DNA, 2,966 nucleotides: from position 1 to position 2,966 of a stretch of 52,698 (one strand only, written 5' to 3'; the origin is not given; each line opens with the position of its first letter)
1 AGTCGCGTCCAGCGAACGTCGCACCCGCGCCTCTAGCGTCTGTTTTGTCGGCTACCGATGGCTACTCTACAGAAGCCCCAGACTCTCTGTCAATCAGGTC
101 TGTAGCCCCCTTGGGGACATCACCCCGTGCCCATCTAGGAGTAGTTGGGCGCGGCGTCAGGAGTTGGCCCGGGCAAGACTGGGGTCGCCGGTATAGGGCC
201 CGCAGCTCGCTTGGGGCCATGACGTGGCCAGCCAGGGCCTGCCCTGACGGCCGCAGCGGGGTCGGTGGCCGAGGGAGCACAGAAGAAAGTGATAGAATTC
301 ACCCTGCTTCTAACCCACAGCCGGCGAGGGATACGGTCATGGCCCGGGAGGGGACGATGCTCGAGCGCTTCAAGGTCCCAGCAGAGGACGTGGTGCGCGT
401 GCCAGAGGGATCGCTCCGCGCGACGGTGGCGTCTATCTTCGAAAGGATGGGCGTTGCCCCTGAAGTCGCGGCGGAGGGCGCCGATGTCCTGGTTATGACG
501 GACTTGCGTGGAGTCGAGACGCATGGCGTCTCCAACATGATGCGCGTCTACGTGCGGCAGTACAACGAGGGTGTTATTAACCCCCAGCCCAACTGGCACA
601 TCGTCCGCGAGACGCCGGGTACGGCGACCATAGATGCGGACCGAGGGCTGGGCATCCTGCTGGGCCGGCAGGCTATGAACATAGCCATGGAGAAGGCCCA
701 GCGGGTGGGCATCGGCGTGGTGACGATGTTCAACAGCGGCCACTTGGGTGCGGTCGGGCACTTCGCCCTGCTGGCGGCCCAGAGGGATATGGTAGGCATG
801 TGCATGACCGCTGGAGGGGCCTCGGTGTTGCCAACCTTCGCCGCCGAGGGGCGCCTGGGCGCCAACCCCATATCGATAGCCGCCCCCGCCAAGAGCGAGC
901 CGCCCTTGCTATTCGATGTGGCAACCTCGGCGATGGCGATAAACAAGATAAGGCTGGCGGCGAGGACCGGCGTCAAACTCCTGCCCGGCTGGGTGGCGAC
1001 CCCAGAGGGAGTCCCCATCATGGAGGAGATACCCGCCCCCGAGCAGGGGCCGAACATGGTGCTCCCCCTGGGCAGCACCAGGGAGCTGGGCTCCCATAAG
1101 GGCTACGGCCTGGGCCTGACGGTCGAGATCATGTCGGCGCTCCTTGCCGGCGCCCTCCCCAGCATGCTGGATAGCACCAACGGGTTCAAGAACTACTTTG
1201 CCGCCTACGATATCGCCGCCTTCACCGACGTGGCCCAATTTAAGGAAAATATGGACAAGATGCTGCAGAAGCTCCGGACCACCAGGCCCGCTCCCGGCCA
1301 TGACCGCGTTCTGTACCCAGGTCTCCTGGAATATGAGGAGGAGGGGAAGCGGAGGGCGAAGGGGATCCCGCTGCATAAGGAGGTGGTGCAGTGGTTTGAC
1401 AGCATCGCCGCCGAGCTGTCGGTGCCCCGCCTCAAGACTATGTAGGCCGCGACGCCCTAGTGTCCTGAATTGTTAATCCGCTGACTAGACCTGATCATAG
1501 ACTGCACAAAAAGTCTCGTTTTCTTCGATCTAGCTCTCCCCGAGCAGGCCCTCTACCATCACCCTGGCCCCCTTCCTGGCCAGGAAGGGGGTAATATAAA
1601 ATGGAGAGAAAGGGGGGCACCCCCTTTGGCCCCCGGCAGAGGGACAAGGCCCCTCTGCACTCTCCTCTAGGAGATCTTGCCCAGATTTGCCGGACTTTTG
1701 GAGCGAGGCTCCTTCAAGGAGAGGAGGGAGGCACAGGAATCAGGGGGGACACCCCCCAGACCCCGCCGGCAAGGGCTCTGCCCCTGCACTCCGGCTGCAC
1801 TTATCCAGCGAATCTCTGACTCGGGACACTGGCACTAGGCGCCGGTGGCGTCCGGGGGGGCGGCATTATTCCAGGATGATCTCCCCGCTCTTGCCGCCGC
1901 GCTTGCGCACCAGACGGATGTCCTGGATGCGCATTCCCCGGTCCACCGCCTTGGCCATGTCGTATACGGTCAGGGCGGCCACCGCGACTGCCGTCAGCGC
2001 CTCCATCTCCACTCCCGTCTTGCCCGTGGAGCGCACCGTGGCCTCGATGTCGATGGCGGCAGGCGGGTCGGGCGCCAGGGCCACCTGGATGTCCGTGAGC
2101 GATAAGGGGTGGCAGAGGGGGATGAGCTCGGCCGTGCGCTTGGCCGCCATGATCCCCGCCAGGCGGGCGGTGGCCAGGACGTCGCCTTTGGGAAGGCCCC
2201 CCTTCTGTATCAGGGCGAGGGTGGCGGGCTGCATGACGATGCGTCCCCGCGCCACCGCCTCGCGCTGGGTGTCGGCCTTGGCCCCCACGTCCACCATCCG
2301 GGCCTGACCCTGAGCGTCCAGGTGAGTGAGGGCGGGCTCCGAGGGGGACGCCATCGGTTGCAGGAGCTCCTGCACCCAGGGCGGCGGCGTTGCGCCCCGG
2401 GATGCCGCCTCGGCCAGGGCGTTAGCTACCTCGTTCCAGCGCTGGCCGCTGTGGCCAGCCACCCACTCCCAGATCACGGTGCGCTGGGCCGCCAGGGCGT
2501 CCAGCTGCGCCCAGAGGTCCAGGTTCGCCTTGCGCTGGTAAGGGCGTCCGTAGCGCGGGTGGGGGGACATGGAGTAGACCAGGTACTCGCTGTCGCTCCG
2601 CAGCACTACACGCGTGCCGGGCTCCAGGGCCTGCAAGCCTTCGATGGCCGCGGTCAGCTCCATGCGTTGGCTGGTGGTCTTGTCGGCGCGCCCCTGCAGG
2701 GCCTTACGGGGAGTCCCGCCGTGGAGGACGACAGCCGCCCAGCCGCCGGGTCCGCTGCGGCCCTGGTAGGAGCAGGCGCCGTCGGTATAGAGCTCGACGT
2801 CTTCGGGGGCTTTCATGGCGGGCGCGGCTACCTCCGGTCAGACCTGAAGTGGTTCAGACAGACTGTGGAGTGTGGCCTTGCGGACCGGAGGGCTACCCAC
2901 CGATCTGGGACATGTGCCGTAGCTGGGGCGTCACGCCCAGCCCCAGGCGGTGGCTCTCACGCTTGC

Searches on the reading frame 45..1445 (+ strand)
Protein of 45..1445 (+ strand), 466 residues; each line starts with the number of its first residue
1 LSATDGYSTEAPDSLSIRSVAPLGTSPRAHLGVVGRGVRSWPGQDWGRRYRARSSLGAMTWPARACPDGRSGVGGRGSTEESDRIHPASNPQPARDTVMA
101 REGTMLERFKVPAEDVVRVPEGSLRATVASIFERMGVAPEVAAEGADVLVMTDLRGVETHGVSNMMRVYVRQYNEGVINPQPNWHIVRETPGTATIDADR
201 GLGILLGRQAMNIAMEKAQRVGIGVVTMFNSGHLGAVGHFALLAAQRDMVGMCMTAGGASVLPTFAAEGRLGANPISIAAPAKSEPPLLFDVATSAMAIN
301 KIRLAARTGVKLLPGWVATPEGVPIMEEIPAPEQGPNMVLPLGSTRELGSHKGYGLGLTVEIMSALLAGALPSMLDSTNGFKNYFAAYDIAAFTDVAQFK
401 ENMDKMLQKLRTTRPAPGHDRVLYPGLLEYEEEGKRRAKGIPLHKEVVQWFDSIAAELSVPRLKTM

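Call 25: search_protein_families(library=pfam, proteins=[window:45-1445:+])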
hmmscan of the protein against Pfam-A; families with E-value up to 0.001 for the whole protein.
window:45-1445:+ (466 aa): 1 family
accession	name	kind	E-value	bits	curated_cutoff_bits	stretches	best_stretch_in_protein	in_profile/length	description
PF02615.19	Ldh_2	-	3e-94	316.3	38.8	1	123-449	5-330/333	Malate/L-lactate dehydrogenase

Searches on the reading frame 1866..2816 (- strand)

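Call 25: search_protein_families(library=pfam, proteins=[window:1866-2816:-])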
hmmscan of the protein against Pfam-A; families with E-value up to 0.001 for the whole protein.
window:1866-2816:- (316 aa): 2 families
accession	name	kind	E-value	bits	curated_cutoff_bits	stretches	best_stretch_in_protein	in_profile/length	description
PF01967.27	MoaC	-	1.9e-57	193.5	27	1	174-308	1-136/136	MoaC family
PF00075.30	RNase_H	-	6.8e-28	98.1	25.8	1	5-139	2-140/141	RNase H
